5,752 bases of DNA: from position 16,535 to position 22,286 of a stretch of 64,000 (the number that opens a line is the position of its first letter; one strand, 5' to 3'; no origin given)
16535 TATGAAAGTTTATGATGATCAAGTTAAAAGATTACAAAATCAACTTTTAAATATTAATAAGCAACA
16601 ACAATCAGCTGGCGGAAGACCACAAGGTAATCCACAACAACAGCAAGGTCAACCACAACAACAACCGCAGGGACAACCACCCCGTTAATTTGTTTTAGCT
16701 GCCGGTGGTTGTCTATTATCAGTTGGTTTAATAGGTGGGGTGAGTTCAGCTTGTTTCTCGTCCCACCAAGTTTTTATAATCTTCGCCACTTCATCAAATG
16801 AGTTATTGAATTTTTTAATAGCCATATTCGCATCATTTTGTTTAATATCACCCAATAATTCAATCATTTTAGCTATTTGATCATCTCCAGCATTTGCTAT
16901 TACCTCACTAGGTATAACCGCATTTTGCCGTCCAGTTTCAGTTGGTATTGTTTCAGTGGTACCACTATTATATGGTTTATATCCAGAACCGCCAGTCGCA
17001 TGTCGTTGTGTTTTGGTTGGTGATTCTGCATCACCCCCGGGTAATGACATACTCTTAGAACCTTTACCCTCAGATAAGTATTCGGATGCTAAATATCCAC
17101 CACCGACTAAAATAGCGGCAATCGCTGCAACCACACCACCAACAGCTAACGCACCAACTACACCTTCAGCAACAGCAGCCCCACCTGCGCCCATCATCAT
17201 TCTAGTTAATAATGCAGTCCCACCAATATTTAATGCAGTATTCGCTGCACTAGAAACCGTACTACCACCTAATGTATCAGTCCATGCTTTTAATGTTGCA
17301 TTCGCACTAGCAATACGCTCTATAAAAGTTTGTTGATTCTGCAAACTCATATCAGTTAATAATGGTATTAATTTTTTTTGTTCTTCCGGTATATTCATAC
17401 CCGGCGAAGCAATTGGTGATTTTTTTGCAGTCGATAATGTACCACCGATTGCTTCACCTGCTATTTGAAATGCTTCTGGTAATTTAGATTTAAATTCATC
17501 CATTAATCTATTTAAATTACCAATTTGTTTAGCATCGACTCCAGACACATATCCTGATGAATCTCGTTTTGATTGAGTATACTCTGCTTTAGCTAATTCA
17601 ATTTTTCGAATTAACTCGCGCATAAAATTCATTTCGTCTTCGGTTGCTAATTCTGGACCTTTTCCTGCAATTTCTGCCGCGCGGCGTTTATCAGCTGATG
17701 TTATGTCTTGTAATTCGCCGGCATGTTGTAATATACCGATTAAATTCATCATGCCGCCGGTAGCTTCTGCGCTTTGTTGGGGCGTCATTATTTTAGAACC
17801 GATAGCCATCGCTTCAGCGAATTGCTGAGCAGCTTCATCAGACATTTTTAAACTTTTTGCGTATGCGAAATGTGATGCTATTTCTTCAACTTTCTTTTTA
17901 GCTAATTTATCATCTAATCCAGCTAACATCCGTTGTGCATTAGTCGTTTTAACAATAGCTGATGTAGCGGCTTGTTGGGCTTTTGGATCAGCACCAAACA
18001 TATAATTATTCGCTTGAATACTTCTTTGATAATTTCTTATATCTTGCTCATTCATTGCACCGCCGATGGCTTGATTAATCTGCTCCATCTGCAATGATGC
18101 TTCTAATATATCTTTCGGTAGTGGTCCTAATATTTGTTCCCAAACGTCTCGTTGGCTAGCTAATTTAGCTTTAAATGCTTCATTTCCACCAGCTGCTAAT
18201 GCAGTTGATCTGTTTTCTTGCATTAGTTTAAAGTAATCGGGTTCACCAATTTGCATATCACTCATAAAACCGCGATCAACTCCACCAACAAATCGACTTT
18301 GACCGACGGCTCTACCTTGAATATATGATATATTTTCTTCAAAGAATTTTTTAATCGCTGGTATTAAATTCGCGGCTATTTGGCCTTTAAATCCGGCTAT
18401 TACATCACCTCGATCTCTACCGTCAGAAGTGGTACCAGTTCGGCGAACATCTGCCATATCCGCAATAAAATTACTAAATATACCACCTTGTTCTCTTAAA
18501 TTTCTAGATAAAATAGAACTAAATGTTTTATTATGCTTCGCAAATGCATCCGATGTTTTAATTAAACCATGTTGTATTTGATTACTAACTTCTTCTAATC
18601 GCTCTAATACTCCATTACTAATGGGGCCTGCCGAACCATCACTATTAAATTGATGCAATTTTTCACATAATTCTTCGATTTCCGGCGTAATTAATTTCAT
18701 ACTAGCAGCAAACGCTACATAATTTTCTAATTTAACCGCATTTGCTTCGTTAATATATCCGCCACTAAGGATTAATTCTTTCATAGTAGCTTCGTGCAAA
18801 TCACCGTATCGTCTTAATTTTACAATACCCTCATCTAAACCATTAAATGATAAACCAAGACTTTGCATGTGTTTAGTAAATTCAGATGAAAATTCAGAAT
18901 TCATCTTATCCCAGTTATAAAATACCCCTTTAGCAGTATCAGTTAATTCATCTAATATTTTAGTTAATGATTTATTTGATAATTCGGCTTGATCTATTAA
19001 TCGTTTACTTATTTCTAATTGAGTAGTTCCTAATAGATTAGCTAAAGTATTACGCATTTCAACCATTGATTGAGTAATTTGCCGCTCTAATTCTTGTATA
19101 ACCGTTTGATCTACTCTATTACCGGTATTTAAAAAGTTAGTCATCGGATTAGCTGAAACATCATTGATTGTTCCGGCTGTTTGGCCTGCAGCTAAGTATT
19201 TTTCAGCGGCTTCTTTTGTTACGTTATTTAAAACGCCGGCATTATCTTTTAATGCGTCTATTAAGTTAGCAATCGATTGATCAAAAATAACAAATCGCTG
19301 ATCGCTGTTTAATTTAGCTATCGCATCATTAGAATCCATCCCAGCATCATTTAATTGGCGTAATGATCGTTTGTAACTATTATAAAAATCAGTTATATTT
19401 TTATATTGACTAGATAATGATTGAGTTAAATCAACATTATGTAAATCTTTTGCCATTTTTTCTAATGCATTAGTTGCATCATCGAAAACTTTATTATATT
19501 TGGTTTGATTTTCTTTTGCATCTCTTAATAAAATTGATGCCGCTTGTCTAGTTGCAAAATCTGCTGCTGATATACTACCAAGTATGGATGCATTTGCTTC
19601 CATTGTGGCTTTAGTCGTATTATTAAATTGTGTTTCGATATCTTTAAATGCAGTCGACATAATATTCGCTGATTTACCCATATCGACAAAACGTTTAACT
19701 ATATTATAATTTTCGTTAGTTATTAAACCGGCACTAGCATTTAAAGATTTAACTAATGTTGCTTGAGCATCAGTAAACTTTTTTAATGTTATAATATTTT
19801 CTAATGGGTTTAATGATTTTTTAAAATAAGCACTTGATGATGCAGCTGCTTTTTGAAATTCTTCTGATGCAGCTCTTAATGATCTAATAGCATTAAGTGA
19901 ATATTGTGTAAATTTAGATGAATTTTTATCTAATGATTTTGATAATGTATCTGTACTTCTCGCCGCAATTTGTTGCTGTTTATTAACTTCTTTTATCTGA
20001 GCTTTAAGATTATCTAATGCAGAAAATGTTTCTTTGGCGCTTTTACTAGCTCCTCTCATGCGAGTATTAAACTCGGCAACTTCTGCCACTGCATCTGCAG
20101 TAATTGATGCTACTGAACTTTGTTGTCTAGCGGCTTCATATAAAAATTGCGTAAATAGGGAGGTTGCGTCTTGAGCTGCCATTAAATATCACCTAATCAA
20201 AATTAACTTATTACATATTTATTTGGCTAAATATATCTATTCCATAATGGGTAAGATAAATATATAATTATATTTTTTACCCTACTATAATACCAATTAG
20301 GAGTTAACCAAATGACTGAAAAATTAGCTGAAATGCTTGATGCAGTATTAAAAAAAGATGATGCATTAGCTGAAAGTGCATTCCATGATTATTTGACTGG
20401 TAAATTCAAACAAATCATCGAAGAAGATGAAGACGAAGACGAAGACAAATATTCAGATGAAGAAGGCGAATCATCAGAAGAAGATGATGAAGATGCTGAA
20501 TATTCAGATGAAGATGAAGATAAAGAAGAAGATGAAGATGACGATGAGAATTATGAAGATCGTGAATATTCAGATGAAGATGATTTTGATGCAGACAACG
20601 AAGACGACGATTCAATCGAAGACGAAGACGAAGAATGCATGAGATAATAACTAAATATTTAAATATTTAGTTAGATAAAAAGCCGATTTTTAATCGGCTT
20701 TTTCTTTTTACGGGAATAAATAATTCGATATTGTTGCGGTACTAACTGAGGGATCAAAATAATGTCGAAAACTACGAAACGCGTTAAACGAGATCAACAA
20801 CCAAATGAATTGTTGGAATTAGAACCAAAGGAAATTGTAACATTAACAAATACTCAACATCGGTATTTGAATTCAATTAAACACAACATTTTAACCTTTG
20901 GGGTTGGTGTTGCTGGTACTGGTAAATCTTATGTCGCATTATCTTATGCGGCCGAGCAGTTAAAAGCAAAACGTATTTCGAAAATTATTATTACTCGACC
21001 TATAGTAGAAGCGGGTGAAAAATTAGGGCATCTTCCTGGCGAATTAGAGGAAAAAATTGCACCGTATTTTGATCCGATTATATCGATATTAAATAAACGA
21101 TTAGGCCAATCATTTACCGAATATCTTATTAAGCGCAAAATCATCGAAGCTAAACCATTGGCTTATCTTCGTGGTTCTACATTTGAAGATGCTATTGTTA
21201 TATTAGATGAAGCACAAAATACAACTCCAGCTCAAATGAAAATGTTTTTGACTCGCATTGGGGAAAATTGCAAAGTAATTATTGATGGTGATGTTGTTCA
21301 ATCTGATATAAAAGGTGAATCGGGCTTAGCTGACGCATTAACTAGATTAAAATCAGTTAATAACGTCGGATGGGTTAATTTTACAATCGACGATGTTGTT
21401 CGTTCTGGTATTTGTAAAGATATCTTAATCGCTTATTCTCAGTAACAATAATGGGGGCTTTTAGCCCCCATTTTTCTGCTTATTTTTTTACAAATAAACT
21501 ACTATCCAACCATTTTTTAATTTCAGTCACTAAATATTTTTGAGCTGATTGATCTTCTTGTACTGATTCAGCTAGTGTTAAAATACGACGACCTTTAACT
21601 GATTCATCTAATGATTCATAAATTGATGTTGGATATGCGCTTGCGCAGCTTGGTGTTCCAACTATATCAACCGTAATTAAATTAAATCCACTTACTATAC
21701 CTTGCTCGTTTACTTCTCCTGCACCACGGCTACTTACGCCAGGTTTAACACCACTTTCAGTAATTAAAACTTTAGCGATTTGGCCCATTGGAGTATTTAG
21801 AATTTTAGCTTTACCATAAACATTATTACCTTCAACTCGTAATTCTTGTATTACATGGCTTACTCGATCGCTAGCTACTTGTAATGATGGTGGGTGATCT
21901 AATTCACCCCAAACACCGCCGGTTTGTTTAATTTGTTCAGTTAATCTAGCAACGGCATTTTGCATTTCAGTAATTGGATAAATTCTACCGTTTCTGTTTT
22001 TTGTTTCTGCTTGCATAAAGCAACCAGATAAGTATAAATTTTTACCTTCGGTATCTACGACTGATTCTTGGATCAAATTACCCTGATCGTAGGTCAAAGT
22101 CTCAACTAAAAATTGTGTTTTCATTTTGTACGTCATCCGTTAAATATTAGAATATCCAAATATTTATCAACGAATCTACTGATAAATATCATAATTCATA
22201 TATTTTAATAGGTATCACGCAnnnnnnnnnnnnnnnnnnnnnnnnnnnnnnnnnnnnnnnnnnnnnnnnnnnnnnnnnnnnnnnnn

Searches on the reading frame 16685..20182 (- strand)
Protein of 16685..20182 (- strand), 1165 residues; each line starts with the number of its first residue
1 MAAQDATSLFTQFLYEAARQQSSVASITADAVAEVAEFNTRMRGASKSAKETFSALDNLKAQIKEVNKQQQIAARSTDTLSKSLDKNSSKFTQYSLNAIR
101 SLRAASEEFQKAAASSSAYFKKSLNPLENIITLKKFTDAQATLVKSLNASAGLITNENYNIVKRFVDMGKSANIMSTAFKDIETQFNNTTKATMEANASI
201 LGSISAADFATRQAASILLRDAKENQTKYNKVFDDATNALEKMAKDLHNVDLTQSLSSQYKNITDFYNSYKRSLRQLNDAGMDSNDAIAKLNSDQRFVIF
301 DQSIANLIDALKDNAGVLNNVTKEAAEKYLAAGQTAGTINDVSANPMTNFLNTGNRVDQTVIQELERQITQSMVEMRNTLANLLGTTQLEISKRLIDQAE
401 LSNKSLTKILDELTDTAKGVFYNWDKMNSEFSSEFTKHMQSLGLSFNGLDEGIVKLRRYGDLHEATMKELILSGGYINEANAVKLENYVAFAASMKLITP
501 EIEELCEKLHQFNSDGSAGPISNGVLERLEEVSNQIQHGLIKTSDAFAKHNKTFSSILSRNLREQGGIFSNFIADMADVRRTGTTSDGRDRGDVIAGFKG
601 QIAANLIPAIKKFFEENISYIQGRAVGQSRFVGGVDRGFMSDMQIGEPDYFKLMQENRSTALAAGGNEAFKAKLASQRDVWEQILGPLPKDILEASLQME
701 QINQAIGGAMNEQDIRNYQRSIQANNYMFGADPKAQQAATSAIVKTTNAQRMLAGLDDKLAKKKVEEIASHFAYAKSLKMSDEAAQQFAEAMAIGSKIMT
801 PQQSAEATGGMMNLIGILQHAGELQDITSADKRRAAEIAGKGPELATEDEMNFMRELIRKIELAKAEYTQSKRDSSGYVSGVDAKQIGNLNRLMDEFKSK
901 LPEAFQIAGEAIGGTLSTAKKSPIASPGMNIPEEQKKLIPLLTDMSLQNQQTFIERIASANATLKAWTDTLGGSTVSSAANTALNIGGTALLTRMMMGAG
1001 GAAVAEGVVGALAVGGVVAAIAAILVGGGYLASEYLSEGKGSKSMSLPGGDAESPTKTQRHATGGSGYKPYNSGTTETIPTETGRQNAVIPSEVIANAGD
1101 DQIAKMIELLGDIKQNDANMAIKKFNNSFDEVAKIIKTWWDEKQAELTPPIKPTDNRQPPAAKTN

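Call 33: search_protein_families(library=pfam, proteins=[window:16685-20182:-], max_evalue=0.001)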
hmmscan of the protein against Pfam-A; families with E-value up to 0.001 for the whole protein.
window:16685-20182:- (1165 aa): 0 families

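Call 57: search_protein_families(library=phrogs, proteins=[window:16685-20182:-], max_evalue=0.01)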
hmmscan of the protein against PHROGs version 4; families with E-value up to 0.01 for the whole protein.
window:16685-20182:- (1165 aa): 1 family
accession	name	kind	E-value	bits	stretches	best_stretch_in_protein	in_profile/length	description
phrog_167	-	tail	2.8e-10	39.6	1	17-576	115-588/1555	tail length tape measure protein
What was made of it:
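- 16685..20182 (-): Separate tape-measure candidate (context; shows the spike is not the tape measure). phrog_167 tail length tape measure protein, E = 2.8e-10 (call 57).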

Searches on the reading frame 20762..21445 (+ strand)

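Call 33: search_protein_families(library=pfam, proteins=[window:20762-21445:+], max_evalue=0.001)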
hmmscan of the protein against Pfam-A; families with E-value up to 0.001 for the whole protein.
window:20762-21445:+ (227 aa): 3 families
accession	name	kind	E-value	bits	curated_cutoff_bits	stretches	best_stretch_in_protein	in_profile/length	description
PF02562.22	PhoH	-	6.3e-74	248.3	27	1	25-225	2-204/205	PhoH-like protein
PF13604.12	AAA_30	-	8.8e-06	26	27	1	28-182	2-129/191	AAA domain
PF13245.12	AAA_19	-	6.5e-05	23.6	25.1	1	48-181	17-129/134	AAA domain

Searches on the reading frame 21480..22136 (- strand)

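Call 33: search_protein_families(library=pfam, proteins=[window:21480-22136:-], max_evalue=0.001)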
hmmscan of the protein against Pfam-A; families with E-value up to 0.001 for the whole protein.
window:21480-22136:- (218 aa): 1 family
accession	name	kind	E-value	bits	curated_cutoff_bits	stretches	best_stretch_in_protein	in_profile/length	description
PF03420.18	Peptidase_S77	-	6e-28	98.1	27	1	30-174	34-195/198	Prohead core protein serine protease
